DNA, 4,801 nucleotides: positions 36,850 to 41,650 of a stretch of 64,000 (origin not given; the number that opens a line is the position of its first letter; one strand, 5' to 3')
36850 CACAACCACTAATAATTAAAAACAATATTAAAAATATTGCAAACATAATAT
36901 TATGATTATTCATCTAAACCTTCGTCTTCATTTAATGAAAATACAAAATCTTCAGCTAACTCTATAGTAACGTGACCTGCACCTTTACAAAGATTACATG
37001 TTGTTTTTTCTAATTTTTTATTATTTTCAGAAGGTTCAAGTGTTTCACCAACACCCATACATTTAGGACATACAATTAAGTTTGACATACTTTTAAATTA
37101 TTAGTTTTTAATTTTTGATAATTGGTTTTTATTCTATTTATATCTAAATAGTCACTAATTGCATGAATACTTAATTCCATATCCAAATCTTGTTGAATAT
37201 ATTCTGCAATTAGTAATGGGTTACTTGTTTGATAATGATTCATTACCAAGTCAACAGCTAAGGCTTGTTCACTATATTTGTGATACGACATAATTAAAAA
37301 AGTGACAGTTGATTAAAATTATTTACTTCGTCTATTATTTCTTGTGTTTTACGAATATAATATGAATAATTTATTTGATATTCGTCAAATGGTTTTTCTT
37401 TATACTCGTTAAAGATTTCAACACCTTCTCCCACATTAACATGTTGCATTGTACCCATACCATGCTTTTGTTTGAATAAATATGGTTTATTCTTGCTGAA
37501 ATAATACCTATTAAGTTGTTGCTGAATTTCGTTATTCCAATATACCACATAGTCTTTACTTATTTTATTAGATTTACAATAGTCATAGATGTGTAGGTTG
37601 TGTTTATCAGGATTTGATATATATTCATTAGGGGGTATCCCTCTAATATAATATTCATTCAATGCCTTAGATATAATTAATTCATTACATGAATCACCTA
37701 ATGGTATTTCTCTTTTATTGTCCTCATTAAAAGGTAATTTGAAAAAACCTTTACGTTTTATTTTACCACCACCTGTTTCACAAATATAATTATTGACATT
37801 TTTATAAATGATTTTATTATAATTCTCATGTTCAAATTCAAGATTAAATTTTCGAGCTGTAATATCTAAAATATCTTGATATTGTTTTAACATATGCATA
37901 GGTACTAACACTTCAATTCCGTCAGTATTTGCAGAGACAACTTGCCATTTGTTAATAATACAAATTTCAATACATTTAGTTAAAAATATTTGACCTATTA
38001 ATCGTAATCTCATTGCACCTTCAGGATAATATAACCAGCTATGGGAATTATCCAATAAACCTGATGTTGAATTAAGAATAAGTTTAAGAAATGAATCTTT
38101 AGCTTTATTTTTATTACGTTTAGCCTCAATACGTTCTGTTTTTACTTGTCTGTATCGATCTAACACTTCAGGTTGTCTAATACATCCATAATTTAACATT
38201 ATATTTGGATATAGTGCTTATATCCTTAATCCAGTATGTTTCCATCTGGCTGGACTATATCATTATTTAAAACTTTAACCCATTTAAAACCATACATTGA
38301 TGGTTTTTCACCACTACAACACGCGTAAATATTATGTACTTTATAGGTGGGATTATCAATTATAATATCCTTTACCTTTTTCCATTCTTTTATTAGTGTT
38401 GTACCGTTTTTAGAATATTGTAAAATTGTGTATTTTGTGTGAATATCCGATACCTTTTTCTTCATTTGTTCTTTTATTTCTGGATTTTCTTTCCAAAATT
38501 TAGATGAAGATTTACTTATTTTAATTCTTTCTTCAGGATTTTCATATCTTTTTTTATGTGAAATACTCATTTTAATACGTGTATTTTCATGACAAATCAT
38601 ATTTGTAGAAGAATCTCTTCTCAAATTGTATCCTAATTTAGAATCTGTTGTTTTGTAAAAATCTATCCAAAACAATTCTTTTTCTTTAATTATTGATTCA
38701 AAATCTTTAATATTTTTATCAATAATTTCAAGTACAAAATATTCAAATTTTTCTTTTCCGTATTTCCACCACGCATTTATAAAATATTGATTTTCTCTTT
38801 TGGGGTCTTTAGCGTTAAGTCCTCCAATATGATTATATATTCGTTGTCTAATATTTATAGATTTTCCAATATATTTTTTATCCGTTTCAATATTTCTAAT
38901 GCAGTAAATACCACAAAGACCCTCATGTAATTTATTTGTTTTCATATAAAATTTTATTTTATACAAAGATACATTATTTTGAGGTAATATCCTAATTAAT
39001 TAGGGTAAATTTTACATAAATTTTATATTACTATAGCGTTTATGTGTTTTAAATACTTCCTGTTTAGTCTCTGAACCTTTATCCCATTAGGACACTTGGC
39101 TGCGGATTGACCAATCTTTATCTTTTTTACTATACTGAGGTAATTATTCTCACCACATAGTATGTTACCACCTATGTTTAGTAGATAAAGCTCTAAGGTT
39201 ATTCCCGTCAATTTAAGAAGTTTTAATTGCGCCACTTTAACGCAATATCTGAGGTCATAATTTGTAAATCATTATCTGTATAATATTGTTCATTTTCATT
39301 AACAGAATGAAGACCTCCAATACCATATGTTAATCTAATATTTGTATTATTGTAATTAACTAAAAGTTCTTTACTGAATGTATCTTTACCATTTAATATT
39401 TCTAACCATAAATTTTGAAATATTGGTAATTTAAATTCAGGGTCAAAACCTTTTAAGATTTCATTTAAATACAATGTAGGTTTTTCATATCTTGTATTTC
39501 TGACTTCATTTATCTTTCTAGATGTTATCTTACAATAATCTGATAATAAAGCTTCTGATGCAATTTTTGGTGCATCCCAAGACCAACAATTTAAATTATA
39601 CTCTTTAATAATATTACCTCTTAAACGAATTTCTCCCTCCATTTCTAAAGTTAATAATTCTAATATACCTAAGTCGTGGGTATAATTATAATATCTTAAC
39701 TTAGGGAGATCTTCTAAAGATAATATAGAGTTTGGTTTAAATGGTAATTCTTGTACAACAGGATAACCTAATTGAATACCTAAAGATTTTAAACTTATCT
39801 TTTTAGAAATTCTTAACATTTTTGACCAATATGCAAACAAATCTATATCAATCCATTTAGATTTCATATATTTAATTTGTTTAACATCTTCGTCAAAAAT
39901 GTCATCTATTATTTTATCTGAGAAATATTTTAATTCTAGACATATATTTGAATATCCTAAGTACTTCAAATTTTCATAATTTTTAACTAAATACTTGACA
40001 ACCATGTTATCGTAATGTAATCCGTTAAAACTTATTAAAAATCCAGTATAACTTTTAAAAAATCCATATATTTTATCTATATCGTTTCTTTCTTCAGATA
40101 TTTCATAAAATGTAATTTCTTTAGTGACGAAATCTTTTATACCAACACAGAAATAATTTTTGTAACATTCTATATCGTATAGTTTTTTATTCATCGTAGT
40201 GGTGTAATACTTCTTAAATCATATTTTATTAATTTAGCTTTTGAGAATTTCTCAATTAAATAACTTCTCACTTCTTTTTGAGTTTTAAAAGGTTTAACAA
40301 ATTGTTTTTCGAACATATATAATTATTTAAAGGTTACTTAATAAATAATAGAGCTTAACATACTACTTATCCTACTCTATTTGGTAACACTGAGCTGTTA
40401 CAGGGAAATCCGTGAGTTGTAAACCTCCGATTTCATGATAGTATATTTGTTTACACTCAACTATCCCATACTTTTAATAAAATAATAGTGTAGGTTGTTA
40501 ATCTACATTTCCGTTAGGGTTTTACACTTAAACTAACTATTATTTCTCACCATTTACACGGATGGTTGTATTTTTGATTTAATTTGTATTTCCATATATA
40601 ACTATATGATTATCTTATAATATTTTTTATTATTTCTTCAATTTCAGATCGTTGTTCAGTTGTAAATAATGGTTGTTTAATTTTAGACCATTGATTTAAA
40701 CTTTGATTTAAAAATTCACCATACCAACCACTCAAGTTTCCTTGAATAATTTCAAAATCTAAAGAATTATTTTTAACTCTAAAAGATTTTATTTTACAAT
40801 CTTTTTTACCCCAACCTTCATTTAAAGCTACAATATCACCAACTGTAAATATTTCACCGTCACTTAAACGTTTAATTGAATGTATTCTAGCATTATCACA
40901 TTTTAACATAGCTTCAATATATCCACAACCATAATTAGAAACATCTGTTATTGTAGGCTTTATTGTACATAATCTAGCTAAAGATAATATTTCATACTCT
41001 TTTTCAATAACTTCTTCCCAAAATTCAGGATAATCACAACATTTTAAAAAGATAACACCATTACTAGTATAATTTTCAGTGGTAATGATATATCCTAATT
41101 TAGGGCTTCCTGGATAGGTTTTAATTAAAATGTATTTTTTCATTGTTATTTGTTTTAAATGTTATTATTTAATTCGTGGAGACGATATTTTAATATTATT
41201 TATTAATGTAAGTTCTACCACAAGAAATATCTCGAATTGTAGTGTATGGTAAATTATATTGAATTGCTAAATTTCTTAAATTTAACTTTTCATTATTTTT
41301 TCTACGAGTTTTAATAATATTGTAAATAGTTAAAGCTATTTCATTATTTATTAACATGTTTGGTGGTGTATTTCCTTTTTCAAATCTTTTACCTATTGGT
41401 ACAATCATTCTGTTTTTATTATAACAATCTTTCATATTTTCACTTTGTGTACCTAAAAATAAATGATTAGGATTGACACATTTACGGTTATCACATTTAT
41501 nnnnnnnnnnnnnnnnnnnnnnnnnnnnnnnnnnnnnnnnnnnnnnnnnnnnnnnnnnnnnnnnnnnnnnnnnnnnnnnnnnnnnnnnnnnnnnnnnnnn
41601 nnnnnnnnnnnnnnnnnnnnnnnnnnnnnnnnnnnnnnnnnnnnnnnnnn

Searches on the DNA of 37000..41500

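Call 66: search_rna_families(source=window, start=37000, end=41500, threshold=evalue, max_evalue=0.01)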
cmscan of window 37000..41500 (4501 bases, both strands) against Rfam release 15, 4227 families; matches with E-value up to 0.01: 0.
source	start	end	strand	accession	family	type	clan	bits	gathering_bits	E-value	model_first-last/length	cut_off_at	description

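Call 92: search_rna_families(source=window, start=38150, end=39300, threshold=evalue, max_evalue=10, show_alignments=1)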
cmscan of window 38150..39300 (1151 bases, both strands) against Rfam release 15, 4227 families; matches with E-value up to 10: 4.
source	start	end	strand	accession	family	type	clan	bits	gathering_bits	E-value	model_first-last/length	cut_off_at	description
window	39049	39261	-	RF00028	Intron_gpI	Intron;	-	41.4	50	6.9e-09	1-253/253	no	Group I catalytic intron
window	38232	38340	-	RF00028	Intron_gpI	Intron;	-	21.6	50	0.0057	1-253/253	no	Group I catalytic intron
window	39185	39254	+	RF02293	TtnuCD17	Gene; snRNA; snoRNA; CD-box;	-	18.6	75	7.8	1-68/68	no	Tetrahymena snoRNA TtnuCD17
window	38238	38311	-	RF01331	CRISPR-DR18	Gene; CRISPR;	-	18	50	3.8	1-37/37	no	CRISPR RNA direct repeat element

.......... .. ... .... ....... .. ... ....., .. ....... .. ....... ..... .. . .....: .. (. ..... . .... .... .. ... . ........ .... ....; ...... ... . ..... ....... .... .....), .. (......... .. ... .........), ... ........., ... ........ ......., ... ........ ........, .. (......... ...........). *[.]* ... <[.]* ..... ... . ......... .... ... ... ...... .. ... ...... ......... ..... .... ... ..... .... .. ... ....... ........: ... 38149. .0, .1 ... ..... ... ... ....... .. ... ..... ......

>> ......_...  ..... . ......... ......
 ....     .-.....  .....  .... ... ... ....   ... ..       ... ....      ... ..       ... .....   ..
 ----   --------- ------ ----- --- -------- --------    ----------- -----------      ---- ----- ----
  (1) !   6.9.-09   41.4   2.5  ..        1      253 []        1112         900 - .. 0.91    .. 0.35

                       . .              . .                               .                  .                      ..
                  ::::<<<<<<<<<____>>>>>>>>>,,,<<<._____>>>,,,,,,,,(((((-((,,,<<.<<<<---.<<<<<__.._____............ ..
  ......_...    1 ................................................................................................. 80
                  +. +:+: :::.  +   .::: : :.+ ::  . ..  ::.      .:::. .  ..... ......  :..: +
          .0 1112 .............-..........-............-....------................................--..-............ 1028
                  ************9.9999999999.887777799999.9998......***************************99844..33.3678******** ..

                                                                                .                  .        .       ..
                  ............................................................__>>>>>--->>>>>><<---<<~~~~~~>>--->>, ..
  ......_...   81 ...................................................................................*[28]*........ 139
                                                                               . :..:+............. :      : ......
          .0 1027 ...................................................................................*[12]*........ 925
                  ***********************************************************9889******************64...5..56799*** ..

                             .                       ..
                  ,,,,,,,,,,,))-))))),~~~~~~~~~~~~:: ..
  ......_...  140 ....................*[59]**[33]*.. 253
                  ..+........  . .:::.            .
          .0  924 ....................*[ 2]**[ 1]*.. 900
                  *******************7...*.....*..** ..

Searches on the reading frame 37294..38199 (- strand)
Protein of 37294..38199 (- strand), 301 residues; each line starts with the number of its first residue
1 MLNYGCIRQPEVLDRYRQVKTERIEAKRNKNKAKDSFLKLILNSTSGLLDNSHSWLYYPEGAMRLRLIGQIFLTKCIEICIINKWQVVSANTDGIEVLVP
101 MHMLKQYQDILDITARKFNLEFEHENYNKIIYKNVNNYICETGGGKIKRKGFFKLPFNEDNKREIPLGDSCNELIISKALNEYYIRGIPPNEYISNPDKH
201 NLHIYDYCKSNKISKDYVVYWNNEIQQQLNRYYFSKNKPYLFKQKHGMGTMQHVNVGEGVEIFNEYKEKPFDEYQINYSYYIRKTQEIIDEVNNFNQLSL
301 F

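Call 6: search_protein_families(library=pfam, proteins=[window:37294-38199:-], max_evalue=1)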
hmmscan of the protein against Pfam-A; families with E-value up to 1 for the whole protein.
window:37294-38199:- (301 aa): 0 families

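Call 7: search_protein_families(library=phrogs, proteins=[window:37294-38199:-], max_evalue=0.01)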
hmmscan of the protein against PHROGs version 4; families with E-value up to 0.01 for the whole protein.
window:37294-38199:- (301 aa): 2 families
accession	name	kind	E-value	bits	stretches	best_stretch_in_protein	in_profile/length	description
phrog_1252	-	DNA, RNA and nucleotide metabolism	4.9e-52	178.3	1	11-295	377-654/663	DNA polymerase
phrog_18505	-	DNA, RNA and nucleotide metabolism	2.7e-13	50.9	1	29-263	31-259/349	DNA polymerase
